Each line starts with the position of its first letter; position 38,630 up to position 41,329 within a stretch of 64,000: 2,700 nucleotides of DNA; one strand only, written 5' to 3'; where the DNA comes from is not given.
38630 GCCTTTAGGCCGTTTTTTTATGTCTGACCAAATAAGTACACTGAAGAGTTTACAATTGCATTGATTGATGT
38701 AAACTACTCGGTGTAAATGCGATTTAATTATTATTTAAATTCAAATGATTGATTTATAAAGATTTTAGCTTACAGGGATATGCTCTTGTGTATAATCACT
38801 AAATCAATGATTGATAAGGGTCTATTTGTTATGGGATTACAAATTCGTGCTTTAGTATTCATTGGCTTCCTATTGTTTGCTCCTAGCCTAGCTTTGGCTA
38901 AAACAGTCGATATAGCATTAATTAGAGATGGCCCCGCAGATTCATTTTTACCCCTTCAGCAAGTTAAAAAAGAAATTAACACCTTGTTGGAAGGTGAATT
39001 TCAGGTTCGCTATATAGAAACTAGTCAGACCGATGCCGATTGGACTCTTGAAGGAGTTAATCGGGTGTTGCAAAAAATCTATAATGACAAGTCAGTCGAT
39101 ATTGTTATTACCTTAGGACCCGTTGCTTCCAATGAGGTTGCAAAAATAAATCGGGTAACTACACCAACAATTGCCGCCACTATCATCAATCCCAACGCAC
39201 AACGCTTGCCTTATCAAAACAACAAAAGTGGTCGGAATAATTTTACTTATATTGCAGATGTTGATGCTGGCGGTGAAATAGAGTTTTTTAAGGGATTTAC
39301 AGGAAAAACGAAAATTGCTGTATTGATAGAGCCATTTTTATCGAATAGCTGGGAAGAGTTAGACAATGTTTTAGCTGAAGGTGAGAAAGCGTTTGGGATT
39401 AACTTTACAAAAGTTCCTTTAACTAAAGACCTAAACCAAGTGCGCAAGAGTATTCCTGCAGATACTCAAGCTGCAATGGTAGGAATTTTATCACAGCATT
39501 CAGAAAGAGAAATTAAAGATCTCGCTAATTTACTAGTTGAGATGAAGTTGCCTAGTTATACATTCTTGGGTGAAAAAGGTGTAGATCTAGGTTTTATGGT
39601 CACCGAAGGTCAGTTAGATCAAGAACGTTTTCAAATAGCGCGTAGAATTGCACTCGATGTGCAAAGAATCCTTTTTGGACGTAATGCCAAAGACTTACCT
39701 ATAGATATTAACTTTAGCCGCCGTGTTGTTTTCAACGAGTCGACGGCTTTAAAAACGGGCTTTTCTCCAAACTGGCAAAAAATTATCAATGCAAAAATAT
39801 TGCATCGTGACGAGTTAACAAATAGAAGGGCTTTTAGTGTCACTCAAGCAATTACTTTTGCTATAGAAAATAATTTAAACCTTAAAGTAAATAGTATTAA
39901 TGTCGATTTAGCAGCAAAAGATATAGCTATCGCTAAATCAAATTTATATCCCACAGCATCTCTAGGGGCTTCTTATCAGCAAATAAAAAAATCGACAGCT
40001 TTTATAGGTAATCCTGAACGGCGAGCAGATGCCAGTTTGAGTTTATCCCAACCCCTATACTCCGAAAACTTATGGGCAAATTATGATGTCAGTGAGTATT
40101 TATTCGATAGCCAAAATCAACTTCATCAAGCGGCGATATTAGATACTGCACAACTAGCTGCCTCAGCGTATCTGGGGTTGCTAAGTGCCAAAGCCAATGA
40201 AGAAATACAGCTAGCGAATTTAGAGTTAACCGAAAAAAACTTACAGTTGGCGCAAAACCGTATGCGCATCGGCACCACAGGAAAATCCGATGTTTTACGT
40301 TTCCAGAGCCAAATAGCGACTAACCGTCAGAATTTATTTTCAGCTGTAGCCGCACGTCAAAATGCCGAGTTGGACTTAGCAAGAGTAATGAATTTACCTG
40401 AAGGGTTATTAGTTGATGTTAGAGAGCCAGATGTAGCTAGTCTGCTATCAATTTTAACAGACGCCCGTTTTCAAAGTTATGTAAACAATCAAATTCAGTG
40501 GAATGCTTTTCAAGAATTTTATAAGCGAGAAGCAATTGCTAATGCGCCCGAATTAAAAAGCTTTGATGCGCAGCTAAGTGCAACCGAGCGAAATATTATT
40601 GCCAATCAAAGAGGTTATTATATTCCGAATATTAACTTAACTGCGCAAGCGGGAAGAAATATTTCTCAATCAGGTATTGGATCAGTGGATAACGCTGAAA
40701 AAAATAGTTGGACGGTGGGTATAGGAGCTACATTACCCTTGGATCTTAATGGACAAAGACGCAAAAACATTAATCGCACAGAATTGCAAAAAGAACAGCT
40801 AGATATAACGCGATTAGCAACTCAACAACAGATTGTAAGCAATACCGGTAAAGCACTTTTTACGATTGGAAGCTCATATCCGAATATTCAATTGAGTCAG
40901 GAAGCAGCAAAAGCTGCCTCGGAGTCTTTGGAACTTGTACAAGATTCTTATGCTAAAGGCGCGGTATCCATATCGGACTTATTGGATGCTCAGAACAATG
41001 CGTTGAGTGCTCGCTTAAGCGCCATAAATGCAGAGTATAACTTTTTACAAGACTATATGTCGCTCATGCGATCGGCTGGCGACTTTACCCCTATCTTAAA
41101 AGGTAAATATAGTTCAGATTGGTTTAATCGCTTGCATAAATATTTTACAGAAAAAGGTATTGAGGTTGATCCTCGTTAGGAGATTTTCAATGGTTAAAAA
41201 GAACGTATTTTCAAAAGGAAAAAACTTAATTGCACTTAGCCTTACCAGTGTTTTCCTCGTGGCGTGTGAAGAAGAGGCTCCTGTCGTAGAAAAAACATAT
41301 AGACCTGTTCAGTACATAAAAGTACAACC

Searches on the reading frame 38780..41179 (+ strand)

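Call 6: search_protein_families(library=pfam, proteins=[window:38780-41179:+])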
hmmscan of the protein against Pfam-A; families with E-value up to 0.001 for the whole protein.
window:38780-41179:+ (799 aa): 1 family
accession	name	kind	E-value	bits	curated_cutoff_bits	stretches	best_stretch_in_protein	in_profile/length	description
PF02321.23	OEP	-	3.8e-50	170.7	22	2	583-766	6-186/187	Outer membrane efflux protein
